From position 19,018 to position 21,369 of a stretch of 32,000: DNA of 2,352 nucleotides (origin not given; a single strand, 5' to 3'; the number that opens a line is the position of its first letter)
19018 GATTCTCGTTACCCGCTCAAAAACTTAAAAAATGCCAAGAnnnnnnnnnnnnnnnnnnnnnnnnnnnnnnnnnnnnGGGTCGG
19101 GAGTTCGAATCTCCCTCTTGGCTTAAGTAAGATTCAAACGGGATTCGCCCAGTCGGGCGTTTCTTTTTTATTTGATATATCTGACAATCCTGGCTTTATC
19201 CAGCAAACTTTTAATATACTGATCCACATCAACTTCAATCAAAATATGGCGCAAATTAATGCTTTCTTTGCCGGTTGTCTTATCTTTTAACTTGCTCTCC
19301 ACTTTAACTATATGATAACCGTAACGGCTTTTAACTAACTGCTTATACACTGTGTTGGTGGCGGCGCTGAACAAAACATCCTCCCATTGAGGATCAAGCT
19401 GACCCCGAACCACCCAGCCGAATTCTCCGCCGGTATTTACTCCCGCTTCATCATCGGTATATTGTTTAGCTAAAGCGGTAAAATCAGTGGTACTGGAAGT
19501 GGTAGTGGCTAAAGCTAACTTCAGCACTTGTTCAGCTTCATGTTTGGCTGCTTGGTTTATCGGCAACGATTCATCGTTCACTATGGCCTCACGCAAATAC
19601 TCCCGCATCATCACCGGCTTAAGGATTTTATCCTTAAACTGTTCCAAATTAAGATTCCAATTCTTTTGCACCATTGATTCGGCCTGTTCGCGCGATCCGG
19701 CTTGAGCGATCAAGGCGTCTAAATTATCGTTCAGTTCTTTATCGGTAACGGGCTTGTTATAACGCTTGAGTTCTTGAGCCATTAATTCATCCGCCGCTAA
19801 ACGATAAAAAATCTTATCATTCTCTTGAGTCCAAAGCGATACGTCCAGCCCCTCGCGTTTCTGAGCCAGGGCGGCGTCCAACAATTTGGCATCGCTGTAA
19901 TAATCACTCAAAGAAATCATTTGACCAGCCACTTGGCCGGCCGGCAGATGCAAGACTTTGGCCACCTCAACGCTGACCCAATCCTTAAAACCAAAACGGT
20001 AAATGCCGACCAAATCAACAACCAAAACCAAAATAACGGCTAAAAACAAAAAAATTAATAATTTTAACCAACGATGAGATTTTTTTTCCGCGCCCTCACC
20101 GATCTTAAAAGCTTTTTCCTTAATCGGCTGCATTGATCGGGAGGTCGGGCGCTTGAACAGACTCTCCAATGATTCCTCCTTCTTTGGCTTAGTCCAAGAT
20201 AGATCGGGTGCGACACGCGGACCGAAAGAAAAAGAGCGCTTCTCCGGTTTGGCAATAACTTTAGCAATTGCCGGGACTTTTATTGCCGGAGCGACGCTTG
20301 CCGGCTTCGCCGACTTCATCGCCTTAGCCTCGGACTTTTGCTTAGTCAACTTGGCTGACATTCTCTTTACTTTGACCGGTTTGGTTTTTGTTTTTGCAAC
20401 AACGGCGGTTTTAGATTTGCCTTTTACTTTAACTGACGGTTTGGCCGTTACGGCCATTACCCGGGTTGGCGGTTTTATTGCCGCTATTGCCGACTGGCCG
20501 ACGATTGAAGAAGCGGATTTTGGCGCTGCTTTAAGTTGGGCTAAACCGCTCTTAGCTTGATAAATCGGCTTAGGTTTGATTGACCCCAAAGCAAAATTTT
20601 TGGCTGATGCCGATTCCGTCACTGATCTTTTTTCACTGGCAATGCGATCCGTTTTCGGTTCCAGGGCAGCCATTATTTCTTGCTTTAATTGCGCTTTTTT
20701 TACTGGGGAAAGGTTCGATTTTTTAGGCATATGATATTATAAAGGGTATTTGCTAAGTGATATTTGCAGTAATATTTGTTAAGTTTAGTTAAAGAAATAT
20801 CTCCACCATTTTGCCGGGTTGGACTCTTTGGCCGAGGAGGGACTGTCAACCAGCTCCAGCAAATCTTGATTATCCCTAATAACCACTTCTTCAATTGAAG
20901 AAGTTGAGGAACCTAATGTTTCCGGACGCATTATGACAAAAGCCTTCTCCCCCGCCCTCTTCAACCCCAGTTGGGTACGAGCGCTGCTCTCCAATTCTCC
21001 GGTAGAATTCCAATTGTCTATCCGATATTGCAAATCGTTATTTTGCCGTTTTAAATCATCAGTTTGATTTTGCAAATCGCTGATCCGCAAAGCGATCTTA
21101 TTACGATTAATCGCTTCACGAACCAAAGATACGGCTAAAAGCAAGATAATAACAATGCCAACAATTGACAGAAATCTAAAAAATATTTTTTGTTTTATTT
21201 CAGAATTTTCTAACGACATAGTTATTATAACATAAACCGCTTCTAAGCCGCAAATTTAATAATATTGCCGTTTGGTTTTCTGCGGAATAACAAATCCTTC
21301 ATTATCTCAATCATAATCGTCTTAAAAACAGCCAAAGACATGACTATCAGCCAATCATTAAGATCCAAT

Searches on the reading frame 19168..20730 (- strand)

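Call 6: search_protein_families(library=pfam, proteins=[window:19168-20730:-], max_evalue=0.001)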
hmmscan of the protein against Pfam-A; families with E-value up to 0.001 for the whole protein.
window:19168-20730:- (520 aa): 4 families
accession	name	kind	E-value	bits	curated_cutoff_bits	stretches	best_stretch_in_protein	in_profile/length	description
PF13616.12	Rotamase_3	-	1.5e-19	71.1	22.5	1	395-479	32-114/116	PPIC-type PPIASE domain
PF00639.27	Rotamase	-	3.3e-16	60.5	21.7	1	393-478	12-96/97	PPIC-type PPIASE domain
PF13145.12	Rotamase_2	-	7.3e-06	27.2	27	1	395-485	32-113/121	PPIC-type PPIASE domain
PF13624.11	SurA_N_3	-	0.00026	21.3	27.2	1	225-340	14-120/162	SurA-like N-terminal domain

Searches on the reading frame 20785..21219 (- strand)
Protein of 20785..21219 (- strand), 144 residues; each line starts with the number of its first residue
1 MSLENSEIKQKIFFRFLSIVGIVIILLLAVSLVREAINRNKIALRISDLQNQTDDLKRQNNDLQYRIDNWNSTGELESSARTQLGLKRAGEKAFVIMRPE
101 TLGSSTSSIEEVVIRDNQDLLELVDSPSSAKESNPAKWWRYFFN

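Call 6: search_protein_families(library=pfam, proteins=[window:20785-21219:-], max_evalue=0.001)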
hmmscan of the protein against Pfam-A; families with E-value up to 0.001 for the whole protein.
window:20785-21219:- (144 aa): 1 family
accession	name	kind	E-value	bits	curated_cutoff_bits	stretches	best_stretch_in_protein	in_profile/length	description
PF04977.20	DivIC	-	9.3e-12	45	28.9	1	22-98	2-79/80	Septum formation initiator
